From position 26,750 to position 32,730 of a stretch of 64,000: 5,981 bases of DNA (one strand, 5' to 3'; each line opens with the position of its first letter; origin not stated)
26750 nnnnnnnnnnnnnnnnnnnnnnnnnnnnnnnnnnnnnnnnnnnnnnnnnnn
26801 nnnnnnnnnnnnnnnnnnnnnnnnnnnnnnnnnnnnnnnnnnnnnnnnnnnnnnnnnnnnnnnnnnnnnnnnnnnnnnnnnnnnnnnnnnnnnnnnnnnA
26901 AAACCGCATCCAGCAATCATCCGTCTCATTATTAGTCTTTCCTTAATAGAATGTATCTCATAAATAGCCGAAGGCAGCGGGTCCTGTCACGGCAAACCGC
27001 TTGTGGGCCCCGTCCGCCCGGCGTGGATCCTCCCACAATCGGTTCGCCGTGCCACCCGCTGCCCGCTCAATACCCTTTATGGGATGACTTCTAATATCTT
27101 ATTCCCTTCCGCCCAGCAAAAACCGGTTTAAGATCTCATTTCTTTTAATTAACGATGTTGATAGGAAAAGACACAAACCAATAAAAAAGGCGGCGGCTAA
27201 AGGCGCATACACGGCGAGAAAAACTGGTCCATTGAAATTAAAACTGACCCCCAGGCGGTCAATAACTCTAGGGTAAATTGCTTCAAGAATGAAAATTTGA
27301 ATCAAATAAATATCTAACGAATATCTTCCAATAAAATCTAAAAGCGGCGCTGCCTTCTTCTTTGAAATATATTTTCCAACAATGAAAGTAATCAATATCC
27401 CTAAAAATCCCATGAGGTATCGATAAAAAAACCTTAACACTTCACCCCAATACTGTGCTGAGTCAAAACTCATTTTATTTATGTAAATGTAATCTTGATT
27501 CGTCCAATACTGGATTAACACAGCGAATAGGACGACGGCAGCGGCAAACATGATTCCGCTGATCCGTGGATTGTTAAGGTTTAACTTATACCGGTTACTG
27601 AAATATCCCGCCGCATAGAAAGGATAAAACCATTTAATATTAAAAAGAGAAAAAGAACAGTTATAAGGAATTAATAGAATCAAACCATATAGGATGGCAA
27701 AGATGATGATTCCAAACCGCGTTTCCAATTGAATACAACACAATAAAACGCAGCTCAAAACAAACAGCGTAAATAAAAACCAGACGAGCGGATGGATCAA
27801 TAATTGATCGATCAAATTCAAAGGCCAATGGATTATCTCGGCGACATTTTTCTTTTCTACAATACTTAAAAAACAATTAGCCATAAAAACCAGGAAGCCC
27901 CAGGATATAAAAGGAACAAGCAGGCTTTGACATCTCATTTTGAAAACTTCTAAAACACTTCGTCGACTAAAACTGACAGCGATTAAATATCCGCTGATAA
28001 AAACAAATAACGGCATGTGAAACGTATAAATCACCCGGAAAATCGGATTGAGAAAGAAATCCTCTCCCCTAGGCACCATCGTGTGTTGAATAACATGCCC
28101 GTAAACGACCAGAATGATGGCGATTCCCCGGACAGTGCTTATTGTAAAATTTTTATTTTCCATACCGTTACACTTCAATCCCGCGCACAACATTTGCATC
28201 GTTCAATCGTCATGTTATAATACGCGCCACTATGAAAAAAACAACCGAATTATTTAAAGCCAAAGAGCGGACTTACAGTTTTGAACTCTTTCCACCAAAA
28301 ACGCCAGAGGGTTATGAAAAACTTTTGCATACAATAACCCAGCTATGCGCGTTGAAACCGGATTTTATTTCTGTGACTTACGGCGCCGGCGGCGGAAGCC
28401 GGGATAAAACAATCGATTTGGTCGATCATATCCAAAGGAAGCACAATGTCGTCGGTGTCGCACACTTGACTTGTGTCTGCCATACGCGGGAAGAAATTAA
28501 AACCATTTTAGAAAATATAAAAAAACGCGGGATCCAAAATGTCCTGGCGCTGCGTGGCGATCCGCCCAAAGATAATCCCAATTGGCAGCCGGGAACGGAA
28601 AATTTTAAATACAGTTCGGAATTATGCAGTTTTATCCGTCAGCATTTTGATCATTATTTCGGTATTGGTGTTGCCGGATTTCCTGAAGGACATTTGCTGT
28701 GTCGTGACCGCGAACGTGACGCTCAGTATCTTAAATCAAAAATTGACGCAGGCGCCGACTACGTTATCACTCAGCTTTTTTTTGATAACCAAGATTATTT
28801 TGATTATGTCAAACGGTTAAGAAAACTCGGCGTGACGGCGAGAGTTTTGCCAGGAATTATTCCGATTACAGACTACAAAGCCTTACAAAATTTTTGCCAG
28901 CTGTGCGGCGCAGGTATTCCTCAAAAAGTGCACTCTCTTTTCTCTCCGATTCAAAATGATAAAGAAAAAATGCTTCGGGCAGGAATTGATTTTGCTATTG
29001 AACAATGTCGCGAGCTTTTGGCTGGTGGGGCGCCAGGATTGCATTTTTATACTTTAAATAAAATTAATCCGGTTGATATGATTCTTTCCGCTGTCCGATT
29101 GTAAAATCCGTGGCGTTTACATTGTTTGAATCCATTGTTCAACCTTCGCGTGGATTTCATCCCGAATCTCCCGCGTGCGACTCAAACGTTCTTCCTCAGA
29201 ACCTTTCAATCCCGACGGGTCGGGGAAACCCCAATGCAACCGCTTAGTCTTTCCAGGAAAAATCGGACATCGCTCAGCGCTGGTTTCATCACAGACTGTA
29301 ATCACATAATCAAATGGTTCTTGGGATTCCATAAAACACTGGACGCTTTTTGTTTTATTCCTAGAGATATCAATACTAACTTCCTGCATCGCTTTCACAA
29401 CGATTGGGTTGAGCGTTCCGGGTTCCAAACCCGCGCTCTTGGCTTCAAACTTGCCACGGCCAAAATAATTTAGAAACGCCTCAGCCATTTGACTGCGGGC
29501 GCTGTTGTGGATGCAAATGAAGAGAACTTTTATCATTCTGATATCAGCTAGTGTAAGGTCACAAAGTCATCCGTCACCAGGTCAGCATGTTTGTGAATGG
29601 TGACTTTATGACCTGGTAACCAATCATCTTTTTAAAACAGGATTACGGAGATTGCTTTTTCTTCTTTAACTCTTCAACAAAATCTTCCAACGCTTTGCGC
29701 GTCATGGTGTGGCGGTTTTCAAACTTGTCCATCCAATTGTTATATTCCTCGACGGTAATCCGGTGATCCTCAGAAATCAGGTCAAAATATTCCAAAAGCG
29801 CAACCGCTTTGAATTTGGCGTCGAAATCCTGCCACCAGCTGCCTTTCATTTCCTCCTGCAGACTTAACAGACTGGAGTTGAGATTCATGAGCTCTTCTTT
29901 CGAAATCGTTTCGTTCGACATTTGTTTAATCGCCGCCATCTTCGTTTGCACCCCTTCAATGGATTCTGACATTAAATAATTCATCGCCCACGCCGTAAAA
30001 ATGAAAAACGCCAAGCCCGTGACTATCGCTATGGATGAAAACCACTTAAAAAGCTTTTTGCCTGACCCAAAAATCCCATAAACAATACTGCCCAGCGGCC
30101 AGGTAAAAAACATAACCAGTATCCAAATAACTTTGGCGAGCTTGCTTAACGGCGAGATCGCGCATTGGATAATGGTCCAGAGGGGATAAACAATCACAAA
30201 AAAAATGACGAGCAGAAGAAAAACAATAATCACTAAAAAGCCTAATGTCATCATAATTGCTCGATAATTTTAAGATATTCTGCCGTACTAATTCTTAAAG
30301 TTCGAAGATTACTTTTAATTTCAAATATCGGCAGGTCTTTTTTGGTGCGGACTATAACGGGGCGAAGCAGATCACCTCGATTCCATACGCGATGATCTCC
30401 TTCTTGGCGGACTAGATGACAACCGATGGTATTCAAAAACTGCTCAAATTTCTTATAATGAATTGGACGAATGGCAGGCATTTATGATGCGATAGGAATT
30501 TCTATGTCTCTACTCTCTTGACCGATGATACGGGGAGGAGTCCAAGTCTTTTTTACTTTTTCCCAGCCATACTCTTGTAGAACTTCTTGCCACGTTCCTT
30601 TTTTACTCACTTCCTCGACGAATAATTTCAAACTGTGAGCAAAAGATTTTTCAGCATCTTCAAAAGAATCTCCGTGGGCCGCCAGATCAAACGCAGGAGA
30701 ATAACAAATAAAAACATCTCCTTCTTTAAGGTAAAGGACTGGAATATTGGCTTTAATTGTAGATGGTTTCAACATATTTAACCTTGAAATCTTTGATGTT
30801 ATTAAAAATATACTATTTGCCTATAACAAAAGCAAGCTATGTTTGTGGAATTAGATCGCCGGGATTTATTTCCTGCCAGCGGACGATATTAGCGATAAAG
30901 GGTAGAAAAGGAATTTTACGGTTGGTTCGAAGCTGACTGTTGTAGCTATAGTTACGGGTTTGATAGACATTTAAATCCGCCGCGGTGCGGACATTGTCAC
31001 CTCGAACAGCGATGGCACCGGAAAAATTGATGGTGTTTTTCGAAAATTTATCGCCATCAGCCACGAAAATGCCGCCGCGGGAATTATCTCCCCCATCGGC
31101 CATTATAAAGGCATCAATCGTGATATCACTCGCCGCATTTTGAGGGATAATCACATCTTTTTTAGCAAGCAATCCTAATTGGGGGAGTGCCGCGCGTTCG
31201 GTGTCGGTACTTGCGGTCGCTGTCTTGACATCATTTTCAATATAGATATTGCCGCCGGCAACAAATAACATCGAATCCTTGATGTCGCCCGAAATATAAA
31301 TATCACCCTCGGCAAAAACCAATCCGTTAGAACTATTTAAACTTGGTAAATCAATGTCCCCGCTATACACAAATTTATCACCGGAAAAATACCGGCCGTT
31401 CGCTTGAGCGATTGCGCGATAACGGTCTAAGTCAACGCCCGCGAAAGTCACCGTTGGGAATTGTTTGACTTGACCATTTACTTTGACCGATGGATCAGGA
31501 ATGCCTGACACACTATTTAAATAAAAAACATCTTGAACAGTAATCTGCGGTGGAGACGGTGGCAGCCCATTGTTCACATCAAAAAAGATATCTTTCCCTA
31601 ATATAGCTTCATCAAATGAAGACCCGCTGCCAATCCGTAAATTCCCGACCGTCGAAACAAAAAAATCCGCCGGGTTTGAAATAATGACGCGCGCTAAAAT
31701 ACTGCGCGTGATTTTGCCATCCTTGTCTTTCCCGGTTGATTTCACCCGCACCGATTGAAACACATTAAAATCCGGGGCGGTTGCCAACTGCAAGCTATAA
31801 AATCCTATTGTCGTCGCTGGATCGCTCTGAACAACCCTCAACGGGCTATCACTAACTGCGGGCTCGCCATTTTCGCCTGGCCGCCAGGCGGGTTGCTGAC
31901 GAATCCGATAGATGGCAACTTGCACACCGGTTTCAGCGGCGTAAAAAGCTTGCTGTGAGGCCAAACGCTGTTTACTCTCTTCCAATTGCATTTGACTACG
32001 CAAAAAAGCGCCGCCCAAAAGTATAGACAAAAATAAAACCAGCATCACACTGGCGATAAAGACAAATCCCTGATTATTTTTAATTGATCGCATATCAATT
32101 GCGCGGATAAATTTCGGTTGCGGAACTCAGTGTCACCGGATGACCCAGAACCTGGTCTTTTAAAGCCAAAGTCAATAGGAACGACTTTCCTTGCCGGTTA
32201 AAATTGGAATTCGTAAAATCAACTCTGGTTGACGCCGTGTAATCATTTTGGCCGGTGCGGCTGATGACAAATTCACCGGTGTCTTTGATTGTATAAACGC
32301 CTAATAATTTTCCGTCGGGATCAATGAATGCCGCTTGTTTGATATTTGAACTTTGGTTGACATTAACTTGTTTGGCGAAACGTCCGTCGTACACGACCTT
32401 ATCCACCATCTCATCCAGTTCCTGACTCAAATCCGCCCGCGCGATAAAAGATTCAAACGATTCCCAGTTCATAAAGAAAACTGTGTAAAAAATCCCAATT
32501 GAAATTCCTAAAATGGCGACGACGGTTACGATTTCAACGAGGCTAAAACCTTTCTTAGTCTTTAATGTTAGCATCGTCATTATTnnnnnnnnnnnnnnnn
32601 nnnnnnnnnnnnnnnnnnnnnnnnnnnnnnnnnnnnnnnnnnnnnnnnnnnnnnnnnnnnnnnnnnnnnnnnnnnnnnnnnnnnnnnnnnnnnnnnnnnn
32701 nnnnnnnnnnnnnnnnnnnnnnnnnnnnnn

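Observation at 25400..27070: GT-C paralog enclosed by inverted copies of a GC-rich 26-nt element and followed by a 100-nt GC-rich multi-stem hairpin; the element family also marks the first paralog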

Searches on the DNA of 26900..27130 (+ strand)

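Call 7: search_rna_families(source=window, start=26900, end=27130, threshold=evalue, max_evalue=10, show_alignments=3)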
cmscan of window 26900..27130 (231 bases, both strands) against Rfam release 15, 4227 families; matches with E-value up to 10: 5.
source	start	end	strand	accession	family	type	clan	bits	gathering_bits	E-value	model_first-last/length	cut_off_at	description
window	26971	27064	-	RF04166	mir-2278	Gene; miRNA;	-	30.4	93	0.00049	1-96/96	no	mir-2278 microRNA precursor family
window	26965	27071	+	RF03771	mir-341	Gene; miRNA;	-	18.3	90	0.19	1-96/96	no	mir-341 microRNA precursor family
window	26982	27060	-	RF03991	mir-9209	Gene; miRNA;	-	15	90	1.8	1-72/72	no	mir-9209 microRNA precursor family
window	26973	27064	-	RF03499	mir-702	Gene; miRNA;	-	14.2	70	9.6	1-103/103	no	mir-702 microRNA precursor family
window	26988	27049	-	RF02214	mir-56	Gene; miRNA;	-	13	80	8.1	1-65/65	no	mir-56 microRNA precursor family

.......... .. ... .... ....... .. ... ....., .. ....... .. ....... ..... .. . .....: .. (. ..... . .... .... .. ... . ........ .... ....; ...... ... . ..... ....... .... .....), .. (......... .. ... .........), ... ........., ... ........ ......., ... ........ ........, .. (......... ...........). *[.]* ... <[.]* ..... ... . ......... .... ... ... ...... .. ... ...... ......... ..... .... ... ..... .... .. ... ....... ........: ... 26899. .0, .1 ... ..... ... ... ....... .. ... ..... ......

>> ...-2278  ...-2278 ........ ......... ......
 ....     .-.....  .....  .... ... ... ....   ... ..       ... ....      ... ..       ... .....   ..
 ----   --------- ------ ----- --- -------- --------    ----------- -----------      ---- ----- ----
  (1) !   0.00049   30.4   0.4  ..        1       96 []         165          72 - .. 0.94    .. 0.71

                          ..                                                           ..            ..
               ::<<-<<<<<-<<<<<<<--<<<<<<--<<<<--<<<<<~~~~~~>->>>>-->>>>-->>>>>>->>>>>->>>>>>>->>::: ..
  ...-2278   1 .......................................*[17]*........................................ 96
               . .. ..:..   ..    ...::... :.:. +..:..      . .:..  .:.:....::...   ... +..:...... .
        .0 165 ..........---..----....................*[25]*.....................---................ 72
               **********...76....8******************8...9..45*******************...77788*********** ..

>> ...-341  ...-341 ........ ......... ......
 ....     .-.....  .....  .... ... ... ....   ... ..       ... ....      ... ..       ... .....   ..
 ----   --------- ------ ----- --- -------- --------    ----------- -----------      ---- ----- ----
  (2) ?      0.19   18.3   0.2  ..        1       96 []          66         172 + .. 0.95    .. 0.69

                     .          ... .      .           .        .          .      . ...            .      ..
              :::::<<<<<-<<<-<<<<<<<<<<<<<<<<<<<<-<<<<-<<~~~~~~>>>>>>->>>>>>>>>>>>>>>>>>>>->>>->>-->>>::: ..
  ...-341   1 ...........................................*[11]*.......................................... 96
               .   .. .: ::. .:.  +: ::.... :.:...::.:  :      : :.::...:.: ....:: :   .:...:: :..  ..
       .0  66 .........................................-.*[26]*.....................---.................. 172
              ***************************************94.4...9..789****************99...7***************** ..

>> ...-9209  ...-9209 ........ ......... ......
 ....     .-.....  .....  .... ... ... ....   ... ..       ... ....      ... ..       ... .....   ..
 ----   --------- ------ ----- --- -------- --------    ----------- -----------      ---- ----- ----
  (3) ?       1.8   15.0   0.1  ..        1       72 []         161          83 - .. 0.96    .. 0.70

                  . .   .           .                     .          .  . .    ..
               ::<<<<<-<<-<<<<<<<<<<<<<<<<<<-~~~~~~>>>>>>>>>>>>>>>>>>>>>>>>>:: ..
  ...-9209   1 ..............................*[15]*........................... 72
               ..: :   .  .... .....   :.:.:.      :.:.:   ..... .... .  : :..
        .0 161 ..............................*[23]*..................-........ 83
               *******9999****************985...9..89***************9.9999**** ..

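Call 66: search_dna_similar(query=window:26940-27095:+, collection=plasmids, mode=distant, max_evalue=0.01, max_rows=10)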
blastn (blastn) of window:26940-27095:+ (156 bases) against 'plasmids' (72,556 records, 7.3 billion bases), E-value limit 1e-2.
No match.

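Call 67: search_dna_similar(query=window:26940-27095:+, collection=phages, mode=distant, max_evalue=0.01, max_rows=10)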
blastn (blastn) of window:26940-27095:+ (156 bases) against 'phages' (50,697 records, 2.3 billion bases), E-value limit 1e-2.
No match.

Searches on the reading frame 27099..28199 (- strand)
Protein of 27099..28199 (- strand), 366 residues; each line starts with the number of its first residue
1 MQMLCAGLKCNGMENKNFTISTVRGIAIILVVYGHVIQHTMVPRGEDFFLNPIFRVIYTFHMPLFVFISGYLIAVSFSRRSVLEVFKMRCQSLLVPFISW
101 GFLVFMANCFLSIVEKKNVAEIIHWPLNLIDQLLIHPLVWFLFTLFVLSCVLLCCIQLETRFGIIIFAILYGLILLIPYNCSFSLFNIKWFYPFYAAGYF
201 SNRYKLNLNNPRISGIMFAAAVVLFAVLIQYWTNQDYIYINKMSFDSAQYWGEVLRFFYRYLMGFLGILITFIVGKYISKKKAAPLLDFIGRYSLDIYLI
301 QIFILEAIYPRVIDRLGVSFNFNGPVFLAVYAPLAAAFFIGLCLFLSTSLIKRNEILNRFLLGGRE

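Call 14: search_protein_families(library=pfam, proteins=[window:27099-28199:-], max_evalue=0.01)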
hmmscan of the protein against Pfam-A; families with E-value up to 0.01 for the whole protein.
window:27099-28199:- (366 aa): 2 families
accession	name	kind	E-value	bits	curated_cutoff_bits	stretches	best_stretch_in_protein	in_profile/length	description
PF01757.29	Acyl_transf_3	-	3.1e-31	109.1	31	1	21-339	5-321/326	Acyltransferase domain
PF04235.18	DUF418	-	0.00081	19.8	23.6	1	209-330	12-130/163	Protein of unknown function (DUF418)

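Call 44: search_protein_families(library=ncbifam, proteins=[window:27099-28199:-], max_evalue=0.1)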
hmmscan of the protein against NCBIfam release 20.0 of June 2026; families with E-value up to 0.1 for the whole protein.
window:27099-28199:- (366 aa): 2 families
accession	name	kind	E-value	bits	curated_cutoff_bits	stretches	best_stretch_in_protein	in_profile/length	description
NF042426.1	fucose_Ac_NolL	equivalog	4.2e-24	85.5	425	1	14-262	3-244/347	nodulation factor fucose acetyltransferase NolL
NF003014.0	PRK03854.1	equivalog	1.6e-07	30.8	338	1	45-157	43-158/386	glucans biosynthesis protein MdoC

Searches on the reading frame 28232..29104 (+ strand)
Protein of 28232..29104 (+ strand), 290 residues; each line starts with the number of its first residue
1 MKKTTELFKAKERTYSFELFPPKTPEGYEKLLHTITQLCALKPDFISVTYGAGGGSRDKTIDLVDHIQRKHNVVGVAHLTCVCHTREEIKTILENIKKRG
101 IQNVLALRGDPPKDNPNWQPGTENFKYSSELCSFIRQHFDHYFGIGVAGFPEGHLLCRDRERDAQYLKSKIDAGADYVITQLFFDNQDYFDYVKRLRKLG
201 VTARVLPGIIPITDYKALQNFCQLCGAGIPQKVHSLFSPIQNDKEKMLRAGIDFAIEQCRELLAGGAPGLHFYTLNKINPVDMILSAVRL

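Call 14: search_protein_families(library=pfam, proteins=[window:28232-29104:+], max_evalue=0.01)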
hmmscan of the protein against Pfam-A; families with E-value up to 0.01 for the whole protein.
window:28232-29104:+ (290 aa): 1 family
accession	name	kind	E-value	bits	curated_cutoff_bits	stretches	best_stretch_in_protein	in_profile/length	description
PF02219.23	MTHFR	-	5.7e-96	321.7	24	1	7-287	5-285/287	Methylenetetrahydrofolate reductase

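Call 46: find_encoding_contigs(protein=window:28232-29104:+, flank=10000, max_places=6)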
Protein window:28232-29104:+ (290 aa): 4 contigs read that carry it; 4 places shown.
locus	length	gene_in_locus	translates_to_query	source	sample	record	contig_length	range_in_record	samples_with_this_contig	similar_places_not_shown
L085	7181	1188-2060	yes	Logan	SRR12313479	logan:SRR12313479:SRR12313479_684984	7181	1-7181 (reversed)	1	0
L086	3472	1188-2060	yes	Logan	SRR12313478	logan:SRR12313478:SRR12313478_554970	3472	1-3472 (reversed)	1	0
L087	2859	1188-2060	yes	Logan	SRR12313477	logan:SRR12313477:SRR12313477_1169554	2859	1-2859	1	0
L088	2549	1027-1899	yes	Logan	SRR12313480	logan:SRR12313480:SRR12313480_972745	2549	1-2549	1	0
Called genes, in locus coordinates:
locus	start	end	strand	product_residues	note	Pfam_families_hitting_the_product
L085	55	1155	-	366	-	PF01757:Acyl_transf_3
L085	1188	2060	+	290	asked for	PF02219:MTHFR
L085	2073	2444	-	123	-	PF01451:LMWPc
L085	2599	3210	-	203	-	-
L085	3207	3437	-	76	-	PF07927:HicA_toxin (weak)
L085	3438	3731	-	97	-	-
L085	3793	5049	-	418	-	-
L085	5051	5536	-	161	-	PF07963:N_methyl (faint)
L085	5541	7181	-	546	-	?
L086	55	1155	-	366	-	PF01757:Acyl_transf_3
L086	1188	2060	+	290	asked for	PF02219:MTHFR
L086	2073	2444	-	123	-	PF01451:LMWPc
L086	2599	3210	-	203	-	-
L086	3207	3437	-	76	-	PF07927:HicA_toxin (weak)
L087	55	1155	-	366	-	PF01757:Acyl_transf_3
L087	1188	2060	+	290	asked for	PF02219:MTHFR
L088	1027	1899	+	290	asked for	PF02219:MTHFR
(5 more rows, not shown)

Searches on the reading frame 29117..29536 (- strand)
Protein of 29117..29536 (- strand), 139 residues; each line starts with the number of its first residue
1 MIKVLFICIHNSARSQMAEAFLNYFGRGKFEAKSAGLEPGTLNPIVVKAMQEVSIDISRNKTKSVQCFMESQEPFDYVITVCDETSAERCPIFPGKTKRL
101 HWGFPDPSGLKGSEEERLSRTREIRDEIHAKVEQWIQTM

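Call 14: search_protein_families(library=pfam, proteins=[window:29117-29536:-], max_evalue=0.01)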
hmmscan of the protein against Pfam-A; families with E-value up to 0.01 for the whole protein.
window:29117-29536:- (139 aa): 1 family
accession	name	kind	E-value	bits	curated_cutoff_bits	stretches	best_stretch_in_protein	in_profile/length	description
PF01451.26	LMWPc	-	4.9e-17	62.9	23.2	1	4-135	1-143/144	Low molecular weight phosphotyrosine protein phosphatase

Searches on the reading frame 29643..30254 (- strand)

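Call 14: search_protein_families(library=pfam, proteins=[window:29643-30254:-], max_evalue=0.01)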
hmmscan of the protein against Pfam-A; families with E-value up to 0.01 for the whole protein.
window:29643-30254:- (203 aa): 1 family
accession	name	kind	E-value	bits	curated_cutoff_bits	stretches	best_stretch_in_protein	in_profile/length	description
PF12725.13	DUF3810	-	0.0028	17.5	28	1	22-161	5-127/311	Protein of unknown function (DUF3810)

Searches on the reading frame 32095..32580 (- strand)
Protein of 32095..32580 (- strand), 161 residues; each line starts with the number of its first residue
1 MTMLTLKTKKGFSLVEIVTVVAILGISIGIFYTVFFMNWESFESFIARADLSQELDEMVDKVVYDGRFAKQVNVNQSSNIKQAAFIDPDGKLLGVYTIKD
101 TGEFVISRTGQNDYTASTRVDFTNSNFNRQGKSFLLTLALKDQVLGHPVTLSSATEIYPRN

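Call 40: search_protein_families(library=pfam, proteins=[window:32095-32580:-], max_evalue=0.001)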
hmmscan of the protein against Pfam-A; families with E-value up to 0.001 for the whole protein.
window:32095-32580:- (161 aa): 1 family
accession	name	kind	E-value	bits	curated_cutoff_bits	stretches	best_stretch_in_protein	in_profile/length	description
PF07963.17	N_methyl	-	1.5e-05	24.8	21.2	1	7-32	2-27/27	Prokaryotic N-terminal methylation motif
